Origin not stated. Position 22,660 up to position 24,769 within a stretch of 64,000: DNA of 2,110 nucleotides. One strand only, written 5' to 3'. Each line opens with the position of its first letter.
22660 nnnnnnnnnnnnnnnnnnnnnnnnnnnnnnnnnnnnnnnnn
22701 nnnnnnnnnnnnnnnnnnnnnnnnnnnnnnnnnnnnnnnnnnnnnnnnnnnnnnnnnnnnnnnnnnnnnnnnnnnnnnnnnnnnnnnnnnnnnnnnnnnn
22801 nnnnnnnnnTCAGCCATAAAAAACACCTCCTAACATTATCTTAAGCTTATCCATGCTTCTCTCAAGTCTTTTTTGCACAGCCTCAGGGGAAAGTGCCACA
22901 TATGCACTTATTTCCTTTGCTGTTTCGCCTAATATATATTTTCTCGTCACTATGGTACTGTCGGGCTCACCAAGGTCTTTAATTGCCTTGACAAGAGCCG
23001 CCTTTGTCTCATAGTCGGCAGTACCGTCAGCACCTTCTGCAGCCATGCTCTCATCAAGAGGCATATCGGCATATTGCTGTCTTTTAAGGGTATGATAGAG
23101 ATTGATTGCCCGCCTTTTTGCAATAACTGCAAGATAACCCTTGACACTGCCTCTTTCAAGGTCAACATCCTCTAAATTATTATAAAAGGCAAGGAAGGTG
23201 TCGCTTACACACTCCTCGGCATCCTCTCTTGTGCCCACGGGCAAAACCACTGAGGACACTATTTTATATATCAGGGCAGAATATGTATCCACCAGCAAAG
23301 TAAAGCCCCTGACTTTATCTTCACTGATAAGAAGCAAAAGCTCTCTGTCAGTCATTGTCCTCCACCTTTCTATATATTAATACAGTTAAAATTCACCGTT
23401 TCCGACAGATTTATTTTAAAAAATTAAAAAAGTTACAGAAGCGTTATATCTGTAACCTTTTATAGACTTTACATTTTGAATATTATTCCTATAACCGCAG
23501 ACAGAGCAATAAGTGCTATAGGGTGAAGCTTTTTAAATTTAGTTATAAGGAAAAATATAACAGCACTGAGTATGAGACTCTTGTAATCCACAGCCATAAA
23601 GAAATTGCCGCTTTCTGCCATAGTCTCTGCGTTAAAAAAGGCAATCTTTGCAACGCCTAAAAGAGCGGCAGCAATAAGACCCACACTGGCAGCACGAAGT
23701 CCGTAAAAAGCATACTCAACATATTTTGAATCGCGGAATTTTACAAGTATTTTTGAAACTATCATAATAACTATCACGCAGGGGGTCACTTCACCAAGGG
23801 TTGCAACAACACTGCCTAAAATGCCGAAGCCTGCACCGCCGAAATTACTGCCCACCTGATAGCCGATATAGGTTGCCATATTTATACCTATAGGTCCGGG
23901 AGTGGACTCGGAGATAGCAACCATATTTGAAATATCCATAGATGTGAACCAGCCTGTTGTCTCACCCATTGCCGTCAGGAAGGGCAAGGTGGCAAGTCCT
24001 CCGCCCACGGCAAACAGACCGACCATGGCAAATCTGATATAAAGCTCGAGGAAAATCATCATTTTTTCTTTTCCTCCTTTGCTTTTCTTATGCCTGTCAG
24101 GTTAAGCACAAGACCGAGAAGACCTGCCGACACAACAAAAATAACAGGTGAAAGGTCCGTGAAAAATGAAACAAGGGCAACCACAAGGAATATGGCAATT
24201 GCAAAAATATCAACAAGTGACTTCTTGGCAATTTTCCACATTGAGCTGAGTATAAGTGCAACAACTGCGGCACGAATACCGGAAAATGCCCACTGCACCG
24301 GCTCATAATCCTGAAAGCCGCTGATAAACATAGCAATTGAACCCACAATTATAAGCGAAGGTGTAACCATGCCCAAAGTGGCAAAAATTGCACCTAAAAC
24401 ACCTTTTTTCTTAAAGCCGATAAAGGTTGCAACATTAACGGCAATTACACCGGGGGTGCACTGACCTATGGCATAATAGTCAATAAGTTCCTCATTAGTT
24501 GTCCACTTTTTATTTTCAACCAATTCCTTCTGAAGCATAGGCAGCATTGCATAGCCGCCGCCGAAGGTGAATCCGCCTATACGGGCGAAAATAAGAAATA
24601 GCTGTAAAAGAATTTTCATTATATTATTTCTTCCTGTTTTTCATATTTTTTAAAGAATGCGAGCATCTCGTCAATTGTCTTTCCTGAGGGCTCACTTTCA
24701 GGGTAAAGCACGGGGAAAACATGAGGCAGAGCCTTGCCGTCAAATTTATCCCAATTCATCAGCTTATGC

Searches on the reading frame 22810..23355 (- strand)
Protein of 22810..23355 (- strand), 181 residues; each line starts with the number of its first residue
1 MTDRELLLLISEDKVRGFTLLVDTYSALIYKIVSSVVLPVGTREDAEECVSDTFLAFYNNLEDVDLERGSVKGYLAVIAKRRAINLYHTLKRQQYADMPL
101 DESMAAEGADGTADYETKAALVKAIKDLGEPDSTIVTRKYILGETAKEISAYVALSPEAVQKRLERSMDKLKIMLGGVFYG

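Call 80: search_protein_families(library=pfam, proteins=[window:22810-23355:-], max_evalue=0.00001)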
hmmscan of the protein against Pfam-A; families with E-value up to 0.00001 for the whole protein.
window:22810-23355:- (181 aa): 2 families
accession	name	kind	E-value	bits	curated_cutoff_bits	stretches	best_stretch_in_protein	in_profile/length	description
PF04542.20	Sigma70_r2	-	2.9e-11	43.4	24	1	21-91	1-69/71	Sigma-70 region 2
PF08281.18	Sigma70_r4_2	-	5.4e-06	26.4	25.7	1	120-171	3-54/54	Sigma-70, region 4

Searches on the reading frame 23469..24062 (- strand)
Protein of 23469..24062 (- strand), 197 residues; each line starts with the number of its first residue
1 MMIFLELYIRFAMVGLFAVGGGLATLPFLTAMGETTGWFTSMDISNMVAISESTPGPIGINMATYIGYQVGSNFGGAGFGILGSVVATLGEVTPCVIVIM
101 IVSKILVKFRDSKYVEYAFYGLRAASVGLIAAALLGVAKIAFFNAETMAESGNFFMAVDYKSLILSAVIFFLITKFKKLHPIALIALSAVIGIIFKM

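Call 80: search_protein_families(library=pfam, proteins=[window:23469-24062:-], max_evalue=0.00001)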
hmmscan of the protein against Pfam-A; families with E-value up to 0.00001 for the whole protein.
window:23469-24062:- (197 aa): 1 family
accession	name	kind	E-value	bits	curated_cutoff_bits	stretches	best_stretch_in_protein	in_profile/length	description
PF02417.20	Chromate_transp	-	5.8e-38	131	28.6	1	5-193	1-166/166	Chromate transporter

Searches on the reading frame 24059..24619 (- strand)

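Call 80: search_protein_families(library=pfam, proteins=[window:24059-24619:-], max_evalue=0.00001)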
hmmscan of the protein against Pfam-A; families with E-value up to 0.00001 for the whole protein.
window:24059-24619:- (186 aa): 1 family
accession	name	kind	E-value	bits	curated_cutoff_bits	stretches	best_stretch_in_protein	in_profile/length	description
PF02417.20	Chromate_transp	-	6.2e-52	176.4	28.6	1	5-170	1-166/166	Chromate transporter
